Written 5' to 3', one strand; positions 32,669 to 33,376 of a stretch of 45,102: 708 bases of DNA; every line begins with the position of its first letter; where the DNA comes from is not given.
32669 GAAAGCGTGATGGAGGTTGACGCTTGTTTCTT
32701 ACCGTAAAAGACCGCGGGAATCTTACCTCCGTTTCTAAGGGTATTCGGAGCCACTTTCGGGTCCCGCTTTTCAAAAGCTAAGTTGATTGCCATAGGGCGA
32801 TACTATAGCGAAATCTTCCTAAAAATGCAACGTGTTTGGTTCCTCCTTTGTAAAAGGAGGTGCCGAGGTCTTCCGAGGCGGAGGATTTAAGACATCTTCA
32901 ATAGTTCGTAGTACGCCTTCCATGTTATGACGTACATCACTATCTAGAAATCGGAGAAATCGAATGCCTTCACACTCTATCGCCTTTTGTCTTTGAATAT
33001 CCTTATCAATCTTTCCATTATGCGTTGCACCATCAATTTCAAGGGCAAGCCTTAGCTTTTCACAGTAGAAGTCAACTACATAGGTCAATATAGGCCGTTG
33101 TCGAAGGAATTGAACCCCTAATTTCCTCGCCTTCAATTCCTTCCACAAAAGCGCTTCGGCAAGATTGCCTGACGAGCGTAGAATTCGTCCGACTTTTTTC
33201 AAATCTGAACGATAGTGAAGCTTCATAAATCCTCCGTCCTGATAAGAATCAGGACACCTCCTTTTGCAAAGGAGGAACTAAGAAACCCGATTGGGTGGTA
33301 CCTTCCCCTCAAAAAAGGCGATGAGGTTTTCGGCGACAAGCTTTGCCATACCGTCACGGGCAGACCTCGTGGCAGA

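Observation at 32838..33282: A DUF559/Vsr-like nuclease gene is bracketed by inverted copies of a ~55-bp hairpin element whose solo copies sit in-frame inside enzymes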

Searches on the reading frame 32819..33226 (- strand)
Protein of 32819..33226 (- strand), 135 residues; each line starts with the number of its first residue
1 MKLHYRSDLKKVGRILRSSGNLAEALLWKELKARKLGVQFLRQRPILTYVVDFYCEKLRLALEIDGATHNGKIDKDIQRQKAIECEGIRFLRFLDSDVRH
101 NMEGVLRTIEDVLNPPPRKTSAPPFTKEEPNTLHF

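Call 13: search_protein_families(library=pfam, proteins=[window:32819-33226:-], max_evalue=0.01)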
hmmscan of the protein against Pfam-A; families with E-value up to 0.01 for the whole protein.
window:32819-33226:- (135 aa): 2 families
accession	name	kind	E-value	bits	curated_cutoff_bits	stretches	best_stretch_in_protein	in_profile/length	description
PF04480.18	DUF559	-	4.9e-27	94.4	20.6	1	9-113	3-108/109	Protein of unknown function (DUF559)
PF18741.7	MTES_1575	-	1.6e-07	31.7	38.2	1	34-111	10-94/96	REase_MTES_1575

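Call 14: find_homologous_proteins(query=window:32819-33226:-, max_evalue=0.00001)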
Query window:32819-33226:- (135 aa): 200 proteins with E <= 0.00001 among 205 candidates; the best 120 are listed.
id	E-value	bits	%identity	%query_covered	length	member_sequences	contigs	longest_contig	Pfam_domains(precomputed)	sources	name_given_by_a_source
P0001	1.7e-84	299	100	100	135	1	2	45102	PF04480.19,PF18741.8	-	-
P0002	1.0e-57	212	71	99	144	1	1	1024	PF04480.19,PF18741.8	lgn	-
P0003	1.6e-57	211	73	100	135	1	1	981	PF04480.19,PF18741.8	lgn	-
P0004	2.7e-51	191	70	94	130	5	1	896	PF04480.19,PF18741.8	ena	-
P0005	4.1e-49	184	68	93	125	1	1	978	PF04480.19,PF18741.8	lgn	-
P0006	3.3e-48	181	69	87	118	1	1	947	PF04480.19,PF18741.8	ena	-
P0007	2.8e-42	162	58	98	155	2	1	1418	PF04480.19,PF18741.8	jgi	-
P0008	4.0e-42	161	60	96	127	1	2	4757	PF04480.19,PF18741.8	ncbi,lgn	-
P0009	1.3e-41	160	58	96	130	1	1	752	PF04480.19,PF18741.8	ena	-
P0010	3.0e-41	159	56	96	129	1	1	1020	PF04480.19,PF18741.8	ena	-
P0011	5.6e-41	158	55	96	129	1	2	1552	PF04480.19,PF18741.8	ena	-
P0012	1.0e-40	157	58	96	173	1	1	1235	PF04480.19,PF18741.8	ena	-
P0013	1.8e-40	156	57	89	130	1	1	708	PF04480.19,PF18741.8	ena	-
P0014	2.3e-40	156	62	87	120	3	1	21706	PF04480.19,PF18741.8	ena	-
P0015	8.3e-40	154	55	97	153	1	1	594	PF04480.19,PF18741.8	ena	-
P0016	7.8e-39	151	58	96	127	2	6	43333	PF04480.19,PF18741.8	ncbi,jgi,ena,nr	ncbi:MAG: hypothetical protein UY50_C0001G0008 [Parcubacteria group bacterium GW2011_GWA2_49_9]|nr:M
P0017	8.1e-39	151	56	96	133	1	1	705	PF04480.19,PF18741.8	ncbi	-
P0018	2.0e-38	150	59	86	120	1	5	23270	PF04480.19,PF18741.8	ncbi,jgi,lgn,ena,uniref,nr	ncbi:MAG: DNA methylase [Candidatus Taylorbacteria bacterium CG11_big_fil_rev_8_21_14_0_20_46_11]|un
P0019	2.2e-38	149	61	84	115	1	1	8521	PF04480.19,PF18741.8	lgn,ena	-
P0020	3.2e-38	149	55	97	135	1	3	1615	PF04480.19,PF18741.8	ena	-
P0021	6.1e-38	148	55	96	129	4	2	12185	PF04480.19,PF18741.8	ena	-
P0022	1.8e-37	146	53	96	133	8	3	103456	PF04480.19,PF18741.8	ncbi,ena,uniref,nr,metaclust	ncbi:MAG: hypothetical protein A2849_01435 [Candidatus Taylorbacteria bacterium RIFCSPHIGHO2_01_FULL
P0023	2.8e-37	146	54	96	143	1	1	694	PF04480.19,PF18741.8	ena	-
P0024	3.8e-37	145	59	84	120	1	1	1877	PF04480.19,PF18741.8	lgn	-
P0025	7.4e-37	144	62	81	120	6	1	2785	PF04480.19,PF18741.8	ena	-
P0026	1.1e-36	144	54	96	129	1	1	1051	PF04480.19,PF18741.8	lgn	-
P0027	2.5e-36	143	55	92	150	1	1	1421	PF04480.19,PF18741.8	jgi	jgi:very-short-patch-repair endonuclease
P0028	4.4e-36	142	53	96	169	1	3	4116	PF04480.19,PF18741.8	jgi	jgi:very-short-patch-repair endonuclease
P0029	4.6e-36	142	55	96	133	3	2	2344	PF04480.19,PF18741.8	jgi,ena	-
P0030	1.9e-35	140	52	98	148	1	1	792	PF04480.19,PF18741.8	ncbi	-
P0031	9.2e-35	138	59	81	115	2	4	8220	PF04480.19,PF18741.8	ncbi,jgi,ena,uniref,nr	ncbi:MAG: hypothetical protein COU11_01435 [Candidatus Harrisonbacteria bacterium CG10_big_fil_rev_8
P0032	1.7e-34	137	53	96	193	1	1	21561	PF04480.19,PF18741.8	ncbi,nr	ncbi:MAG: DUF559 domain-containing protein [bacterium]|nr:DUF559 domain-containing protein [bacteriu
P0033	1.8e-34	137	61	81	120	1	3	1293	PF04480.19,PF18741.8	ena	-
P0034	3.6e-34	136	54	96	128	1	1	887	PF04480.19,PF18741.8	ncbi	-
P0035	3.9e-34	136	50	98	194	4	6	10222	PF04480.19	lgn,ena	-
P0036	4.5e-34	135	52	96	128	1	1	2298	PF04480.19,PF18741.8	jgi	jgi:very-short-patch-repair endonuclease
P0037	4.8e-34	135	56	89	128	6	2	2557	PF04480.19,PF18741.8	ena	-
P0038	5.6e-34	135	54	86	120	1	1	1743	PF04480.19,PF18741.8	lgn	-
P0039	6.8e-34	135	55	96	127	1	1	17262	PF04480.19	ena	-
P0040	8.9e-34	134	53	96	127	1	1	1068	PF04480.19,PF18741.8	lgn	-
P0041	1.1e-33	134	54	93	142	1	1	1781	PF04480.19,PF18741.8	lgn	-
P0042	1.3e-33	134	53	96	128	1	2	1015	PF04480.19,PF18741.8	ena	-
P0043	1.4e-33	134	56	84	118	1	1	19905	PF04480.19,PF18741.8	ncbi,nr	ncbi:MAG: endonuclease domain-containing protein [bacterium]|nr:endonuclease domain-containing prote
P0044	2.1e-33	133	58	88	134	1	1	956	PF04480.19,PF18741.8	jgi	jgi:very-short-patch-repair endonuclease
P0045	2.4e-33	133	56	92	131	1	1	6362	PF04480.19,PF18741.8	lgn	-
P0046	3.3e-33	133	52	96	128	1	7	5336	PF04480.19,PF18741.8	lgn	-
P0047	3.6e-33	132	53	96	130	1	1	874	PF04480.19,PF18741.8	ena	-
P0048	3.7e-33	132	53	86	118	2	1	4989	PF04480.19,PF18741.8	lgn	-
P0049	6.5e-33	132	53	96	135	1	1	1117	PF04480.19,PF18741.8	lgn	-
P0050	7.1e-33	132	54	98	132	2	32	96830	PF04480.19,PF18741.8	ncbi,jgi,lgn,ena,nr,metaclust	ncbi:MAG: hypothetical protein A2445_00740 [Candidatus Jacksonbacteria bacterium RIFOXYC2_FULL_44_29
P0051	7.3e-33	132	53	96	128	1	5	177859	PF04480.19,PF18741.8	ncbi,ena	-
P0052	8.9e-33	131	54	96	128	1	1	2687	PF04480.19,PF18741.8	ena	-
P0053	1.1e-32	131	53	87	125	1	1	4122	PF04480.19,PF18741.8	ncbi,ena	-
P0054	1.3e-32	131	54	90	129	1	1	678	PF04480.19,PF18741.8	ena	-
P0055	1.9e-32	130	55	82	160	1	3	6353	PF04480.19,PF18741.8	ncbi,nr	ncbi:MAG: endonuclease domain-containing protein [Candidatus Harrisonbacteria bacterium]|nr:endonucl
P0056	2.7e-32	130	53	96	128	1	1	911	PF04480.19,PF18741.8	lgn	-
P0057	2.8e-32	130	49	96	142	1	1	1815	PF04480.19,PF18741.8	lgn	-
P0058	3.0e-32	130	51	96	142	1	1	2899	PF04480.19,PF18741.8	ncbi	-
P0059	3.6e-32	129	52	90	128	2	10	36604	PF04480.19,PF18741.8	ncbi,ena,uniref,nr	ncbi:MAG: hypothetical protein A3A24_01875 [Candidatus Buchananbacteria bacterium RIFCSPLOWO2_01_FUL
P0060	7.0e-32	128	52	96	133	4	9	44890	PF04480.19,PF18741.8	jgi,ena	-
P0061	7.0e-32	128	53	88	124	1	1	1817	PF04480.19,PF18741.8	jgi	jgi:very-short-patch-repair endonuclease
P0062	1.1e-31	128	53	96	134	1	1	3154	PF04480.19,PF18741.8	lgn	-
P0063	1.3e-31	127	52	91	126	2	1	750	PF04480.19,PF18741.8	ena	-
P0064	2.0e-31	127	50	96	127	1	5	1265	PF04480.19,PF18741.8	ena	-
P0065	3.1e-31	126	55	81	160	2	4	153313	PF04480.19,PF18741.8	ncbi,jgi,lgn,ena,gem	-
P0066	4.2e-31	126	50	96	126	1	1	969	PF04480.19,PF18741.8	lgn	-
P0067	4.7e-31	126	51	99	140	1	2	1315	PF04480.19,PF18741.8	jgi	jgi:very-short-patch-repair endonuclease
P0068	6.2e-31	125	55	79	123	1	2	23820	PF04480.19,PF18741.8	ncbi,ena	-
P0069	7.6e-31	125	48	92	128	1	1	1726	PF04480.19,PF18741.8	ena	-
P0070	7.6e-31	125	49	95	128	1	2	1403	PF04480.19,PF18741.8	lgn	-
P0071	1.1e-30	124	53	85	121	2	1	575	PF04480.19,PF18741.8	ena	-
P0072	1.1e-30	124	55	81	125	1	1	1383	PF04480.19,PF18741.8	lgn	-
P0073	1.8e-30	124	48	96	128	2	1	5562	PF04480.19,PF18741.8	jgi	jgi:very-short-patch-repair endonuclease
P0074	1.9e-30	124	50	96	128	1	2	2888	PF04480.19,PF18741.8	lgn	-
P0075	2.1e-30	124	54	82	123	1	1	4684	PF04480.19,PF18741.8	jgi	-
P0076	2.8e-30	123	50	87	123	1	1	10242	PF04480.19,PF18741.8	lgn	-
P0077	4.5e-30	122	54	81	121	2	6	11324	PF04480.19,PF18741.8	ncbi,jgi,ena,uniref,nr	ncbi:MAG: DNA methylase [Candidatus Taylorbacteria bacterium CG11_big_fil_rev_8_21_14_0_20_46_11]|un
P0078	4.5e-30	122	49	93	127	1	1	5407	PF04480.19,PF18741.8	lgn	-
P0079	5.3e-30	122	53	87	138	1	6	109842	PF04480.19,PF18741.8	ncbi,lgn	-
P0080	7.0e-30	122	57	81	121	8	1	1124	PF04480.19,PF18741.8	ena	-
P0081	1.1e-29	121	54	82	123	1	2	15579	PF04480.19,PF18741.8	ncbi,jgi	-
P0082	1.2e-29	121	55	79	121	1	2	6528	PF04480.19,PF18741.8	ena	-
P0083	1.3e-29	121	50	96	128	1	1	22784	PF04480.19,PF18741.8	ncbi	-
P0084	1.4e-29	121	49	87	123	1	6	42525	PF04480.19,PF18741.8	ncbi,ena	-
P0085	1.6e-29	121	50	91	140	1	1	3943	PF04480.19,PF18741.8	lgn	-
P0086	2.2e-29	120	51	96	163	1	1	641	PF04480.19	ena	-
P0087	2.2e-29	120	54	82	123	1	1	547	PF04480.19,PF18741.8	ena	-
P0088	4.0e-29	119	54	78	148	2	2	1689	PF04480.19,PF18741.8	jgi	-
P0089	4.9e-29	119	50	90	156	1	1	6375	PF04480.19,PF18741.8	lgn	-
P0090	5.5e-29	119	49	99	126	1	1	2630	PF04480.19,PF18741.8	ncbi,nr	ncbi:MAG: endonuclease domain-containing protein [Nitrospirae bacterium]|nr:endonuclease domain-cont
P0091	6.0e-29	119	49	93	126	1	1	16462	PF04480.19,PF18741.8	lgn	-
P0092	7.1e-29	119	49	94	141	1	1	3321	PF04480.19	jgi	jgi:very-short-patch-repair endonuclease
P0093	8.5e-29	118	49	96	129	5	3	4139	PF04480.19,PF18741.8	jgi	-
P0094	1.3e-28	118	56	81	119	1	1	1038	PF04480.19,PF18741.8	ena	-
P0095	1.3e-28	118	60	67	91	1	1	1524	PF04480.19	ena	-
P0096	1.4e-28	118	58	80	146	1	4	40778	PF04480.19,PF18741.8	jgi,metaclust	metaclust:\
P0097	1.5e-28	118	53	82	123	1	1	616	PF04480.19,PF18741.8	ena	-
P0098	2.2e-28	117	50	84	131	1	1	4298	PF04480.19,PF18741.8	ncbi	-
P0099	2.4e-28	117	50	90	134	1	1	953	PF04480.19,PF18741.8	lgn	-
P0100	2.8e-28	117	55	79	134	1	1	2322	PF04480.19,PF18741.8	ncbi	-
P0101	4.1e-28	116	48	87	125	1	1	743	PF04480.19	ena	-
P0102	6.8e-28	115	53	79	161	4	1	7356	PF04480.19,PF18741.8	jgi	jgi:very-short-patch-repair endonuclease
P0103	7.5e-28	115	55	79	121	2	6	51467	PF04480.19,PF18741.8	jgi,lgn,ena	-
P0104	1.3e-27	115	48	88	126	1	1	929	PF04480.19,PF18741.8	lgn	-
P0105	1.5e-27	114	53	79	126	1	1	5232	PF04480.19,PF18741.8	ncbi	-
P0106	1.7e-27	114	51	82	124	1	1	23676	PF04480.19,PF18741.8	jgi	jgi:very-short-patch-repair endonuclease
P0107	1.8e-27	114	53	78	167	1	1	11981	PF04480.19,PF18741.8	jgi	jgi:very-short-patch-repair endonuclease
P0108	2.8e-27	113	51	81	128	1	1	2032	PF04480.19,PF18741.8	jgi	jgi:very-short-patch-repair endonuclease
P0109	4.5e-27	113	51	84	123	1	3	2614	PF04480.19,PF18741.8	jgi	jgi:very-short-patch-repair endonuclease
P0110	7.2e-27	112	55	69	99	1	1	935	PF04480.19,PF18741.8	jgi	jgi:very-short-patch-repair endonuclease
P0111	1.1e-26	112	68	57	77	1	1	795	PF04480.19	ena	-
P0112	1.2e-26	111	50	84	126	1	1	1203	PF04480.19,PF18741.8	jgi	jgi:very-short-patch-repair endonuclease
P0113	1.2e-26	111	51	81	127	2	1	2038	PF04480.19,PF18741.8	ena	-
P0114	9.2e-26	109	53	80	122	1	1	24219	PF04480.19,PF18741.8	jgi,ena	-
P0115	1.9e-25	108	49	79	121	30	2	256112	PF04480.19,PF18741.8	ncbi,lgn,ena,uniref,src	ncbi:endonuclease domain-containing protein [Xanthomarina gelatinilytica]|uniref:endonuclease domain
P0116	8.1e-25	105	45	81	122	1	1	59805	PF04480.19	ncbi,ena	-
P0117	8.1e-25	105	57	69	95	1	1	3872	PF04480.19,PF18741.8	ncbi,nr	ncbi:MAG: DUF559 domain-containing protein, partial [Candidatus Harrisonbacteria bacterium]|nr:DUF55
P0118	8.6e-25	105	49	79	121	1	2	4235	PF04480.19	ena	-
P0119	9.0e-25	105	43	95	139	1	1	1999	PF04480.19,PF18741.8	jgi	jgi:very-short-patch-repair endonuclease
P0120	9.4e-25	105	50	81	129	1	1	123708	PF04480.19,PF18741.8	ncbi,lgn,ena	-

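Call 17: find_encoding_contigs(protein=P0016, flank=3000, max_places=6)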
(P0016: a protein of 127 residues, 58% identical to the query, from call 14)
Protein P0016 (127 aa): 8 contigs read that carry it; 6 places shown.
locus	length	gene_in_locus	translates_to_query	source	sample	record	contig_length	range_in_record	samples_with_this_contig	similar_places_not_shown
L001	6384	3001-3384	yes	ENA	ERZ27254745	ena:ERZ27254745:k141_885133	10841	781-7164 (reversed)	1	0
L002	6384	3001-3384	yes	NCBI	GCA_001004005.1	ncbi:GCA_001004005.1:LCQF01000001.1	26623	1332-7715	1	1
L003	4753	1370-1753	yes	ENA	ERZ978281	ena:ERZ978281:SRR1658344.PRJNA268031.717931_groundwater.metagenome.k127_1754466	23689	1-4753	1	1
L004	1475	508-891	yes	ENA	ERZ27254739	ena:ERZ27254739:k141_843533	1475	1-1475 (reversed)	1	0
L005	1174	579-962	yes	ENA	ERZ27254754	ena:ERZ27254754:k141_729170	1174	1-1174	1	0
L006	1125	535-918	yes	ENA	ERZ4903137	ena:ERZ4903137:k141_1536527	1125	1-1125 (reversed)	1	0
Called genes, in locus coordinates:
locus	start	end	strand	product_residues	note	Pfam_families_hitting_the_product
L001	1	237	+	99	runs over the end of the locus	-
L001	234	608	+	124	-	-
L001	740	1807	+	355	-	PF00154:RecA_N, PF08423:Rad51, PF06745:ATPase (weak), PF01637:ATPase_2 (weak), PF27531:MT3502_N (weak), PF21096:RecA_C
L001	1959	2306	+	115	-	-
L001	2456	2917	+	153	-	PF00436:SSB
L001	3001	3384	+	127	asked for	PF04480:DUF559, PF18741:MTES_1575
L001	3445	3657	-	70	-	PF01084:Ribosomal_S18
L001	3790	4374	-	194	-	PF08207:EFP_N, PF09285:Elong-fact-P_C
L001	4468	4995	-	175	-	PF01250:Ribosomal_S6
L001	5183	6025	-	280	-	PF01026:TatD_DNase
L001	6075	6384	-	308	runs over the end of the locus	PF09334:tRNA-synt_1g, PF00133:tRNA-synt_1, PF01406:tRNA-synt_1e (weak)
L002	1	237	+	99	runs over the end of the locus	-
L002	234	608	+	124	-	-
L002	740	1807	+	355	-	PF00154:RecA_N, PF08423:Rad51, PF06745:ATPase (weak), PF01637:ATPase_2 (weak), PF27531:MT3502_N (weak), PF21096:RecA_C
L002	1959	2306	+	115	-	-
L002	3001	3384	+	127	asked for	PF04480:DUF559, PF18741:MTES_1575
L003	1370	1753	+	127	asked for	PF04480:DUF559, PF18741:MTES_1575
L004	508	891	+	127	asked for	PF04480:DUF559, PF18741:MTES_1575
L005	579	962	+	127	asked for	PF04480:DUF559, PF18741:MTES_1575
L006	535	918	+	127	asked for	PF04480:DUF559, PF18741:MTES_1575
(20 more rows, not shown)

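Call 18: find_encoding_contigs(protein=P0050, flank=3000, max_places=10)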
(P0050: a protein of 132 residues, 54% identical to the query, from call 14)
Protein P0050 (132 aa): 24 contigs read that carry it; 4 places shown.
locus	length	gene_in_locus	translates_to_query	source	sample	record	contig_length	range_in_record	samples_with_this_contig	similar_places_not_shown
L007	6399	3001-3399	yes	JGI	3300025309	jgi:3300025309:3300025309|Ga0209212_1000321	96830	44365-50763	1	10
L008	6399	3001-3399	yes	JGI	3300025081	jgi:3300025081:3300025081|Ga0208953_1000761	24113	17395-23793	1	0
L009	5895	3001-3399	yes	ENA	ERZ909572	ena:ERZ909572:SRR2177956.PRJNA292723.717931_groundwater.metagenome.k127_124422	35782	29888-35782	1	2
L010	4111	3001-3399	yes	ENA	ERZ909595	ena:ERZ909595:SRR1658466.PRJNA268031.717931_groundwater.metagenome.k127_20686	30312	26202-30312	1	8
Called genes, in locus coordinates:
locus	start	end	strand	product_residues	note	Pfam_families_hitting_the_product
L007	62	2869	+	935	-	PF07517:SecA_DEAD, PF01043:SecA_PP_bind, PF21090:P-loop_SecA, PF07516:SecA_SW, PF02810:SEC-C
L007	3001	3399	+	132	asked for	PF04480:DUF559, PF18741:MTES_1575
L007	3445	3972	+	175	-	PF01931:NTPase_I-T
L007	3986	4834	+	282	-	PF02353:CMAS, PF01209:Ubie_methyltran, PF05175:MTS (weak), PF13489:Methyltransf_23, PF13847:Methyltransf_31, PF08241:Methyltransf_11, PF08242:Methyltransf_12, PF13649:Methyltransf_25, +3 more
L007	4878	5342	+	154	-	PF00293:NUDIX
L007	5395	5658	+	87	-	PF18893:DUF5652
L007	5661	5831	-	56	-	-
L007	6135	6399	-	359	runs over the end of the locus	PF00665:rve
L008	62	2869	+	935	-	PF07517:SecA_DEAD, PF01043:SecA_PP_bind, PF21090:P-loop_SecA, PF07516:SecA_SW, PF02810:SEC-C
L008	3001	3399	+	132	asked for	PF04480:DUF559, PF18741:MTES_1575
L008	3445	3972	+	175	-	PF01931:NTPase_I-T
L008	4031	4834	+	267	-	PF02353:CMAS, PF01209:Ubie_methyltran, PF05175:MTS (weak), PF13489:Methyltransf_23, PF13847:Methyltransf_31, PF08241:Methyltransf_11, PF08242:Methyltransf_12, PF13649:Methyltransf_25, +3 more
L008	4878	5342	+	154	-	PF00293:NUDIX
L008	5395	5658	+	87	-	PF18893:DUF5652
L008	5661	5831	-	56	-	-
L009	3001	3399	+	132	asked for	PF04480:DUF559, PF18741:MTES_1575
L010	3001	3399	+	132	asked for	PF04480:DUF559, PF18741:MTES_1575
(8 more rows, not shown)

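Call 23: find_related_loci(query=A1, collection=genome_contigs, flank=10000)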
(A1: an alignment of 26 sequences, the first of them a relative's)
Query A1 (135 aa) in genome_contigs; peptide patterns used: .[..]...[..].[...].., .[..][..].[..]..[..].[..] (x = any residue, [..] = any of these).
600 stretches matched a pattern (row limit reached: there are more); 582 encode a relative of the query (tblastn E <= 1e-3); the best 80 are kept; 80 distinct loci.
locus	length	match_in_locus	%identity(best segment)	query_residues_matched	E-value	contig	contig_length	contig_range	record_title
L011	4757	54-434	60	1-129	7e-48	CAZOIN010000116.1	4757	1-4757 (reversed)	MAG TPA_asm: uncultured Candidatus Saccharibacteria bacterium isolate binchicken_co203_272 genome assembly, contig: k141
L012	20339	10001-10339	61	1-113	3e-44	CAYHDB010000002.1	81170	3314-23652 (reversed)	MAG TPA_asm: uncultured Candidatus Saccharibacteria bacterium isolate ERP119702_co1_281 genome assembly, contig: NODE_18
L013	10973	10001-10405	54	1-134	1e-44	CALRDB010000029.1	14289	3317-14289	MAG: Candidatus Nomurabacteria bacterium isolate MaH-04nov19-108 genome assembly, contig: MaH-04nov19-C11032, whole geno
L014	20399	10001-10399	53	1-129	2e-43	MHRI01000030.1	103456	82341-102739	MAG: Candidatus Taylorbacteria bacterium RIFCSPHIGHO2_01_FULL_51_15 rifcsphigho2_01_scaffold_459, whole genome shotgun s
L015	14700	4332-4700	57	1-125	6e-43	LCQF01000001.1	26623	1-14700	MAG: Parcubacteria group bacterium GW2011_GWA2_49_9 UY50_C0001, whole genome shotgun sequence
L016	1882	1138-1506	56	1-119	3e-40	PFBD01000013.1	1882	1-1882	MAG: Candidatus Harrisonbacteria bacterium CG10_big_fil_rev_8_21_14_0_10_49_15 CG10_8_21_14_0.10_scaffold_75798_c, whole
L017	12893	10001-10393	54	1-132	3e-39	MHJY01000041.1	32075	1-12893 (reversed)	MAG: Candidatus Jacksonbacteria bacterium RIFOXYB2_FULL_44_15 rifoxyb2_full_scaffold_493, whole genome shotgun sequence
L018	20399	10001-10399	53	1-129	3e-39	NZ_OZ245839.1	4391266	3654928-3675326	MAG: Ekhidna sp. isolate e9068e2d-2860-4aa3-9f79-688275cc601e chromosome 1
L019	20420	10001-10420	52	1-130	9e-39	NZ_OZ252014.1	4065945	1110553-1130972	MAG: Ekhidna sp. isolate e29e0121-e1b8-4a42-b41d-e37288f8bc50 chromosome 1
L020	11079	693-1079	53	1-124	1e-38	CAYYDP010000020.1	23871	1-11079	MAG TPA_asm: uncultured Gammaproteobacteria bacterium isolate SRP239054_co1_193 genome assembly, contig: NODE_1397_lengt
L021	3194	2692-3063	52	1-123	3e-38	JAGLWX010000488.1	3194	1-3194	MAG: Candidatus Neomarinimicrobiota bacterium isolate RS_12_34 ZL285.bin.34.fa_488, whole genome shotgun sequence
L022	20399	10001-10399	53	1-129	1e-37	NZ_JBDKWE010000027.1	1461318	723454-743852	Ekhidna sp. MALMAid0563 k141_35, whole genome shotgun sequence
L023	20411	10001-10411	50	1-133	8e-38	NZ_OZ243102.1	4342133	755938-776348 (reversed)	MAG: Ekhidna sp. isolate abf1a64b-cdbe-4c37-8f85-7d33dfce044d chromosome 1, complete sequence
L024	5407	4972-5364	51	1-134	2e-37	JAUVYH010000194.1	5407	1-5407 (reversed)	MAG: Candidatus Neomarinimicrobiota bacterium isolate CSMAG_1237 CSMAG_1237_k141_73255_length_5407_cov_8.0000, whole gen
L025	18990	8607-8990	52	1-122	4e-37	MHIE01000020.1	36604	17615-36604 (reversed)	MAG: Candidatus Buchananbacteria bacterium RIFCSPHIGHO2_01_FULL_44_11 rifcsphigho2_01_scaffold_3660, whole genome shotgu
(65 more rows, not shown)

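Call 30: find_encoding_contigs(protein=P0003, flank=3000)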
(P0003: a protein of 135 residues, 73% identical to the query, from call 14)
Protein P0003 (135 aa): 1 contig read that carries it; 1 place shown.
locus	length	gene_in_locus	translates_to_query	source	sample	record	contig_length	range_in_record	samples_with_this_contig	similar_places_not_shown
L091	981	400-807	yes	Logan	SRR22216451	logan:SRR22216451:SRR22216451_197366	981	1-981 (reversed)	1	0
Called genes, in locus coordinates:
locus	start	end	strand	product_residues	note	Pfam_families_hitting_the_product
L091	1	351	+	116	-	?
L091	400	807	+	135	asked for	PF04480:DUF559, PF18741:MTES_1575 (weak)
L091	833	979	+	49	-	?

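Call 31: find_encoding_contigs(protein=P0002, flank=3000)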
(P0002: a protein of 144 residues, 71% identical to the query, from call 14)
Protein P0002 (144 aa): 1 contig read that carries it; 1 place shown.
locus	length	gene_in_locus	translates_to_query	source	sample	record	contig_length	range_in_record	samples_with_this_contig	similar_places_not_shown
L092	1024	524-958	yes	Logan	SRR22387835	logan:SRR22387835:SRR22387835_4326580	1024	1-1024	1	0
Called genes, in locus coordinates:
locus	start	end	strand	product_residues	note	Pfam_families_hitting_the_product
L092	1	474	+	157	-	?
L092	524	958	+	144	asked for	PF04480:DUF559, PF18741:MTES_1575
